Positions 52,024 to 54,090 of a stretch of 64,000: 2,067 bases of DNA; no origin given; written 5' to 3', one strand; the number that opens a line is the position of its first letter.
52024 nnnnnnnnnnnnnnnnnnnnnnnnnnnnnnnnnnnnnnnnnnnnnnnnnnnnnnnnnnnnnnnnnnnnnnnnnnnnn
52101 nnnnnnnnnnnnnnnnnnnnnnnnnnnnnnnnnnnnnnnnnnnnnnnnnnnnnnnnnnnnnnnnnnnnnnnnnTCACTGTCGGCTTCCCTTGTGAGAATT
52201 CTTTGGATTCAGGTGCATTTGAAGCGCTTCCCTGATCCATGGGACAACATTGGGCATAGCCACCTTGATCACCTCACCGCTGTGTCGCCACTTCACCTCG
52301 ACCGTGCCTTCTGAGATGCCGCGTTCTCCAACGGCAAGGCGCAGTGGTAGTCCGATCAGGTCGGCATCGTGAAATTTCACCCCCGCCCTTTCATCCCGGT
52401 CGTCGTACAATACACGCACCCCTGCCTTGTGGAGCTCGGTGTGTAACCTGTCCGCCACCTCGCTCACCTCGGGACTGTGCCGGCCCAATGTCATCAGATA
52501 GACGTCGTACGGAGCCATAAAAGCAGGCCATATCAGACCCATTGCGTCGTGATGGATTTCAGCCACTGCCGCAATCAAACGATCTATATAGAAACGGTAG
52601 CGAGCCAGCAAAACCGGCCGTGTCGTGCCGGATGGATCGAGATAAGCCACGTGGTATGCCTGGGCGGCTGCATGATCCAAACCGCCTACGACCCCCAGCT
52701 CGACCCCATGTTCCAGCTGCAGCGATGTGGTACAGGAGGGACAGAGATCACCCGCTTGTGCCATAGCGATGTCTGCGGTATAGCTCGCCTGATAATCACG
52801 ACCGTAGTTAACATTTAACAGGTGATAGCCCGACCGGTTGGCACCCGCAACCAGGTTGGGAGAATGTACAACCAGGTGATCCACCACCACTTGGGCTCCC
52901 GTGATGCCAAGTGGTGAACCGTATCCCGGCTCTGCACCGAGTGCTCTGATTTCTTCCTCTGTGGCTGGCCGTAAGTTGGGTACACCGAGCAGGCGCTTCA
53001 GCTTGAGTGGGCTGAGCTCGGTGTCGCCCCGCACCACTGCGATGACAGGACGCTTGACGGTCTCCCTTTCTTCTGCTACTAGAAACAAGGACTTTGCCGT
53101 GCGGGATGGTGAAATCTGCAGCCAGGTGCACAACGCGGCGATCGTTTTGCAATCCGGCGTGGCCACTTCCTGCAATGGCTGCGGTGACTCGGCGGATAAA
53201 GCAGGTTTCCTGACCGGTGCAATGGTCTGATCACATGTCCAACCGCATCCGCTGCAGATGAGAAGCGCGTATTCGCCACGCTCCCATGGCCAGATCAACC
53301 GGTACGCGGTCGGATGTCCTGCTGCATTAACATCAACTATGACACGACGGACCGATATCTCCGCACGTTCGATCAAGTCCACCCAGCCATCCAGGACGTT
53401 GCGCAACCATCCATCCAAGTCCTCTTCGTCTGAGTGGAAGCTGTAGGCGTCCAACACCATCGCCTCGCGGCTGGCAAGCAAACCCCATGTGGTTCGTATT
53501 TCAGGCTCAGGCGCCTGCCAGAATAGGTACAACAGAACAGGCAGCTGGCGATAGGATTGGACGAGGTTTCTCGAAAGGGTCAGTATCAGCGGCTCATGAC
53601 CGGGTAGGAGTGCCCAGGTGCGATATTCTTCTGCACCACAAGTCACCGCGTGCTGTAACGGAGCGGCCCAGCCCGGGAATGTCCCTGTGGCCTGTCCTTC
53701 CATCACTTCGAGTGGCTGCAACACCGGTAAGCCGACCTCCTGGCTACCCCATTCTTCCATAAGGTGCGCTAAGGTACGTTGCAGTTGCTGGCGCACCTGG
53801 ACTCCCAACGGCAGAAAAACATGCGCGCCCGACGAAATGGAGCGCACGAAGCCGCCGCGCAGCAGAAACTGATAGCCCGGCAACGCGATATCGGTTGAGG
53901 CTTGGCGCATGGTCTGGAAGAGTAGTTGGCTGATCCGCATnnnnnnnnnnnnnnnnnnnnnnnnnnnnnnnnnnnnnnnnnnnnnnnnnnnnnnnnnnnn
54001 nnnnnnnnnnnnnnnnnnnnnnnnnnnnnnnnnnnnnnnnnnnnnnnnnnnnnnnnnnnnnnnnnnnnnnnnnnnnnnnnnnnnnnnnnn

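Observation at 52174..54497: Full-length ProRS homolog with eroded aminoacylation site but intact editing and anticodon-binding domains, divergently paired with YbaK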

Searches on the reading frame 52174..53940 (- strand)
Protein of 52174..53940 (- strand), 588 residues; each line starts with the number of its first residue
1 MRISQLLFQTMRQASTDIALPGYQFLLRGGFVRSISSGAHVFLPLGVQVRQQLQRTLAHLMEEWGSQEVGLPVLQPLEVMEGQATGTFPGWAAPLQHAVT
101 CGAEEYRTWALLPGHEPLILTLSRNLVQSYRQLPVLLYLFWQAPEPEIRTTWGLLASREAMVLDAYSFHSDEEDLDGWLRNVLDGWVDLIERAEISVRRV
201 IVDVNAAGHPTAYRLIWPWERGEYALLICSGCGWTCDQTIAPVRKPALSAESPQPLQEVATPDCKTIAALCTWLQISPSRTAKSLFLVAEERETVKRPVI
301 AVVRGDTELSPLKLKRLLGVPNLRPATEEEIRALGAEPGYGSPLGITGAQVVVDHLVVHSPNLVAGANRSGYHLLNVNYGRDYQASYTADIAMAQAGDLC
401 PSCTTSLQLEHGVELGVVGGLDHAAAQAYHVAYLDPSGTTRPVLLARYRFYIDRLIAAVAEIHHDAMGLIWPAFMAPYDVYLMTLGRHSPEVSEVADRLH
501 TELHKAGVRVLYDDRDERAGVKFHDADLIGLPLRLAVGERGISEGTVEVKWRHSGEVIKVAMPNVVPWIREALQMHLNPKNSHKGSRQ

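Call 3: search_protein_families(library=pfam, proteins=[window:52174-53940:-], max_evalue=0.01)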
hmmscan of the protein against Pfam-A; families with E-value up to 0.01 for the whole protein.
window:52174-53940:- (588 aa): 3 families
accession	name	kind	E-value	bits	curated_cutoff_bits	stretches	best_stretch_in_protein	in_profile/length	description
PF04073.20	tRNA_edit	-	4.1e-24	85.4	25.5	1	261-378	1-117/123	Aminoacyl-tRNA editing domain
PF03129.25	HGTP_anticodon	-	4.5e-22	78.5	21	1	479-571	1-93/94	Anticodon binding domain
PF00587.30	tRNA-synt_2b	-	0.00013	22.5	29.3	1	102-462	4-178/179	tRNA synthetase class II core domain (G, H, P, S and T)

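Call 4: search_protein_families(library=ncbifam, proteins=[window:52174-53940:-], max_evalue=0.01)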
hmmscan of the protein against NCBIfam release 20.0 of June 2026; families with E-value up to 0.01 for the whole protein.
window:52174-53940:- (588 aa): 10 families
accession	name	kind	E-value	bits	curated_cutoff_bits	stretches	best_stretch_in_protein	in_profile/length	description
NF006625.0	PRK09194.1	equivalog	1.2e-119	400.8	558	1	1-568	1-557/559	proline--tRNA ligase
TIGR00409.1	proS_fam_II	equivalog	2.1e-100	337.3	306.7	1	1-569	1-565/568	proline--tRNA ligase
NF008979.1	PRK12325.1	exception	2.8e-62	211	550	2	385-566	252-433/437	proline--tRNA ligase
TIGR00408.1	proS_fam_I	equivalog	1.5e-31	109.9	437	2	406-574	212-382/475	proline--tRNA ligase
TIGR00418.1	thrS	equivalog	4.4e-16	58.9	383.65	1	421-571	418-563/565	threonine--tRNA ligase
NF003068.0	PRK03991.1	equivalog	8.9e-11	40.8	484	1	421-573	437-592/613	threonine--tRNA ligase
NF003211.1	PRK04173.1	equivalog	5.5e-08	32.1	312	1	469-566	356-451/454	glycine--tRNA ligase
TIGR00389.1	glyS_dimeric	equivalog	1.2e-07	30.7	243.3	1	471-571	465-563/565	glycine--tRNA ligase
NF011500.0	PRK14938.1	equivalog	0.00011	21.4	362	1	471-570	268-364/387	Ser-tRNA(Thr) hydrolase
TIGR00442.1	hisS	equivalog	0.00011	21.3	286.75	0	477-560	324-404/406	histidine--tRNA ligase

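Call 5: search_solved_structures(query=window:52174-53940:-, show_alignments=2)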
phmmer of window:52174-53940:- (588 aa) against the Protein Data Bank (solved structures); distinct sequences matched with E-value up to 0.001: 47.
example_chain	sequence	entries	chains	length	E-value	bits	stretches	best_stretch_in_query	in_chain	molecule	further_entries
5znj_A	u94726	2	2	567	9.5e-90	305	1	2-564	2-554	Proline--tRNA ligase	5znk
2j3l_A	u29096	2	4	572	2.3e-87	297.1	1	1-562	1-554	PROLYL-TRNA SYNTHETASE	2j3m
5ucm_A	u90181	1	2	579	1.8e-79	271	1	1-573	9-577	Proline--tRNA ligase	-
8w8j_A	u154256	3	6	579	1.8e-79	271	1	1-573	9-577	Proline--tRNA ligase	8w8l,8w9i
2i4l_A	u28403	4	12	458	1.2e-42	149.4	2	411-566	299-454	Proline-tRNA ligase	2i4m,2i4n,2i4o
1nj1_A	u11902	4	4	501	1.9e-22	82.7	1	413-574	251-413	Proline-tRNA Synthetase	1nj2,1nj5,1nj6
1nj8_A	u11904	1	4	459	5.2e-20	74.7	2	415-563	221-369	Proline-tRNA Synthetase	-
1h4q_A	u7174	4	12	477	2.8e-16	62.4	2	453-573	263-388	PROLYL-TRNA SYNTHETASE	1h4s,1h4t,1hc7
7v8k_A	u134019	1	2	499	2.9e-11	45.8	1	426-573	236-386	Prolyl-tRNA synthetase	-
5xif_A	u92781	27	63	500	3e-11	45.8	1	426-573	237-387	Prolyl-tRNA synthetase (ProRS) | Prolyl-tRNA synthetase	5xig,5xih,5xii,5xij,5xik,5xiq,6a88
3ial_A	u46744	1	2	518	6.1e-10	41.4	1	452-563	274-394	Prolyl-tRNA synthetase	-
5xil_A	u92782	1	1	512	8e-10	41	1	425-567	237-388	Putative prolyl-tRNA synthetase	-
1nyq_A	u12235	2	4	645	8.1e-10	41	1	418-552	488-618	threonyl-tRNA synthetase 1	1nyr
6nab_A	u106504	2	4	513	1e-09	40.7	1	454-557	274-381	Prolyl-tRNA synthetase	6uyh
5xip_A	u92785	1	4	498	1.3e-08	37.1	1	453-576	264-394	Prolyl-tRNA synthetase, putative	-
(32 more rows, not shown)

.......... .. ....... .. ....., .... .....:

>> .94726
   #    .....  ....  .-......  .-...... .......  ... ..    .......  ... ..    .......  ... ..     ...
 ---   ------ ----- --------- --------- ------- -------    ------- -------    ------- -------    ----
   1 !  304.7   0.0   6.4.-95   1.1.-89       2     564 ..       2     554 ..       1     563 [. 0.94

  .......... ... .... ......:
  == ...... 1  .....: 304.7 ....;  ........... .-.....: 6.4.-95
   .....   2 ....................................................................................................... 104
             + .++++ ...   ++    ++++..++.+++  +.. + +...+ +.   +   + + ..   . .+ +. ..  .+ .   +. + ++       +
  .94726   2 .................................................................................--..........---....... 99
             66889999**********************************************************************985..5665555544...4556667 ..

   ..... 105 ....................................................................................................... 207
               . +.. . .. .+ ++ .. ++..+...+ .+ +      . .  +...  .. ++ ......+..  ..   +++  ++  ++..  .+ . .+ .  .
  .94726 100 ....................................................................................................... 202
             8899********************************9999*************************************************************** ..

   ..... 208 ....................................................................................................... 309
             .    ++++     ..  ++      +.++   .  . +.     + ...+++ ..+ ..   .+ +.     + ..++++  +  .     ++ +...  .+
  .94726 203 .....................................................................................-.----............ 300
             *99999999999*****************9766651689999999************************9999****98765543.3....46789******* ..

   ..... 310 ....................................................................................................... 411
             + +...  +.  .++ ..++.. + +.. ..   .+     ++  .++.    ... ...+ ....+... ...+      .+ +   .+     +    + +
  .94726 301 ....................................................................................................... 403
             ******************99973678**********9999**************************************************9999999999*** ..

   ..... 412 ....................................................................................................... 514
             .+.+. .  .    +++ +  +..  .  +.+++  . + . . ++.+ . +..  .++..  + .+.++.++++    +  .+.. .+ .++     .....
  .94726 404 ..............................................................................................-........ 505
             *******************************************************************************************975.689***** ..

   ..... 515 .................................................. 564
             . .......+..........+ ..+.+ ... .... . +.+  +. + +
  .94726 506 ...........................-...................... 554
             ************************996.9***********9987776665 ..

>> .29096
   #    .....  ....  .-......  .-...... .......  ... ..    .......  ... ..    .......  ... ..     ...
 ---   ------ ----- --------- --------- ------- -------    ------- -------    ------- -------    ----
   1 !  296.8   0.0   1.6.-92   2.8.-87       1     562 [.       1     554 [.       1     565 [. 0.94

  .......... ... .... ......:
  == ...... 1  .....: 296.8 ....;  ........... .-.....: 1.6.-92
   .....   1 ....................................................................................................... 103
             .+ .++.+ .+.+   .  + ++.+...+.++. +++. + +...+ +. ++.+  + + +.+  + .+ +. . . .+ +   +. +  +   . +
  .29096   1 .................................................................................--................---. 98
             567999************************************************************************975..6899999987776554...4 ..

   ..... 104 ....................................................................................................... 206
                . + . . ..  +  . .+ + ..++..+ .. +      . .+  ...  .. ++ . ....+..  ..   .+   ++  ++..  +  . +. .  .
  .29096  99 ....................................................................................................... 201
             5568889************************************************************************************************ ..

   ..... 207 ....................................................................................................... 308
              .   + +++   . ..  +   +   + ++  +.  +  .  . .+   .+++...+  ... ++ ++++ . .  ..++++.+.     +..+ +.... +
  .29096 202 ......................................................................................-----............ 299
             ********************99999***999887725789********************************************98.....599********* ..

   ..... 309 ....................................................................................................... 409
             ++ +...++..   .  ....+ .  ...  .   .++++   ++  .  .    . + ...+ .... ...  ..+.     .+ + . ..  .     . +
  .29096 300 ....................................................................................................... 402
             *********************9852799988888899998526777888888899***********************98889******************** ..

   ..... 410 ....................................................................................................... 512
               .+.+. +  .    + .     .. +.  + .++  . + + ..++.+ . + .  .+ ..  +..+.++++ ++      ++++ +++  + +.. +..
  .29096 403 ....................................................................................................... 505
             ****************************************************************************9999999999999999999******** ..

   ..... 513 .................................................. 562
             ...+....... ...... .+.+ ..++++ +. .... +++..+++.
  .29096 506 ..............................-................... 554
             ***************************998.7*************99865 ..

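Call 8: find_homologous_proteins(query=window:52174-53940:-, max_evalue=1e-20)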
Query window:52174-53940:- (588 aa): 2836 proteins with E <= 1e-20 among 8000 candidates; the best 120 are listed.
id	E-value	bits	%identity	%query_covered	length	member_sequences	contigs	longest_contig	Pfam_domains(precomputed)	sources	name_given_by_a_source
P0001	0.0e+0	1351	100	100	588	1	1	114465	PF03129.26,PF04073.21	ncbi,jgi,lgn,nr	ncbi:MAG: proline--tRNA ligase [Ardenticatenia bacterium]|jgi:prolyl-tRNA synthetase|nr:MAG: proline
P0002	2.4e-290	982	74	98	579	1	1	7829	PF03129.26,PF00587.31,PF04073.21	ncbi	-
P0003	6.0e-287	971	75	97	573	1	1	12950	PF03129.26,PF00587.31,PF04073.21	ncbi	ncbi:MAG: proline--tRNA ligase [Anaerolineae bacterium]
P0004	3.0e-285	966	74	97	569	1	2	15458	PF03129.26,PF04073.21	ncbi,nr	ncbi:MAG: proline--tRNA ligase [Anaerolineae bacterium]|nr:proline--tRNA ligase [Anaerolineae bacter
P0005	4.4e-262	889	67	100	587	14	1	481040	PF03129.26,PF04073.21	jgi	jgi:prolyl-tRNA synthetase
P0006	9.7e-254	861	66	98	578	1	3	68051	PF03129.26,PF04073.21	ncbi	ncbi:MAG: proline--tRNA ligase [Anaerolineae bacterium]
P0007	1.0e-184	634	52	97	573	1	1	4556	PF03129.26,PF04073.21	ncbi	-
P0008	7.0e-176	604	49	97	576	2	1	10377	PF03129.26,PF00587.31,PF04073.21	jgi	-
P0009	7.7e-175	601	50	97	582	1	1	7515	PF03129.26,PF00587.31,PF04073.21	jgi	-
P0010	4.7e-173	595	49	98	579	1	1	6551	PF03129.26,PF00587.31,PF04073.21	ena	-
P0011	6.8e-171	588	50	97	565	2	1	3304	PF03129.26,PF04073.21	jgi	jgi:prolyl-tRNA synthetase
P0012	9.7e-171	587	48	96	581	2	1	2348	PF03129.26,PF00587.31,PF04073.21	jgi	jgi:prolyl-tRNA synthetase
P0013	2.5e-170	586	47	97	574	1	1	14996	PF03129.26,PF00587.31,PF04073.21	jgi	jgi:prolyl-tRNA synthetase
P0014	1.2e-169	584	48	97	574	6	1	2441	PF03129.26,PF00587.31,PF04073.21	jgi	jgi:prolyl-tRNA synthetase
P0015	1.5e-169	583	47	97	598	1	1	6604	PF03129.26,PF00587.31,PF04073.21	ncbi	-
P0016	1.8e-169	583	48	97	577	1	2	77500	PF03129.26,PF00587.31,PF04073.21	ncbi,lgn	-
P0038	2.6e-162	560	48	97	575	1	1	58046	PF03129.26,PF00587.31,PF04073.21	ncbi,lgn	ncbi:MAG: proline--tRNA ligase [Anaerolineae bacterium]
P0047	1.3e-158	547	49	95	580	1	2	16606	PF03129.26,PF00587.31,PF04073.21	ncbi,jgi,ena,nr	ncbi:MAG: proline--tRNA ligase [Chloroflexi bacterium HGW-Chloroflexi-1]|nr:MAG: proline--tRNA ligas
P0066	5.3e-152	525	47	97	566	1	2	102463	PF03129.26,PF00587.31,PF04073.21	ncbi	-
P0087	3.7e-148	513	46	97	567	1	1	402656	PF03129.26,PF04073.21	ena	-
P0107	1.5e-142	494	47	97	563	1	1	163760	PF03129.26,PF04073.21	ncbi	-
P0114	1.4e-139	484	44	97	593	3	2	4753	PF03129.26,PF00587.31,PF04073.21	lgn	-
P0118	1.3e-137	478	42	97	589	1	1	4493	PF03129.26,PF00587.31,PF04073.21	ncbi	-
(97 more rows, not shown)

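Call 13: find_encoding_contigs(protein=P0001, flank=10000, max_places=4)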
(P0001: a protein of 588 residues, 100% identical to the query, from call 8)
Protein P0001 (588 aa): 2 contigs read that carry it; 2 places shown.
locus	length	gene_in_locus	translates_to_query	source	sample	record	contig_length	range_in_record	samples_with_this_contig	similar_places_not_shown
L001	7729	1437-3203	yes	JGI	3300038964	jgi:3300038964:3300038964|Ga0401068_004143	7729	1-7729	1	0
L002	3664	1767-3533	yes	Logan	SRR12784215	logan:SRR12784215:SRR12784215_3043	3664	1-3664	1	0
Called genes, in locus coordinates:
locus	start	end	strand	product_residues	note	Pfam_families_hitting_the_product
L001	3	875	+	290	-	PF00905:Transpeptidase (faint)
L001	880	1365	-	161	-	PF04073:tRNA_edit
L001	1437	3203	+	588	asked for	PF04073:tRNA_edit, PF03129:HGTP_anticodon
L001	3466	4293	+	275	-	PF12844:HTH_19 (weak), PF13413:HTH_25, PF13464:RodZ_C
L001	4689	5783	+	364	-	PF13377:Peripla_BP_3 (faint), PF00532:Peripla_BP_1 (weak), PF13407:Peripla_BP_4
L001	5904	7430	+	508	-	PF03193:RsgA_GTPase (faint), PF00005:ABC_tran, PF13304:AAA_21 (faint), PF00005:ABC_tran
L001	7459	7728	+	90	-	?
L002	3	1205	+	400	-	?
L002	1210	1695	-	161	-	PF04073:tRNA_edit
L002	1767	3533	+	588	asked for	PF04073:tRNA_edit, PF03129:HGTP_anticodon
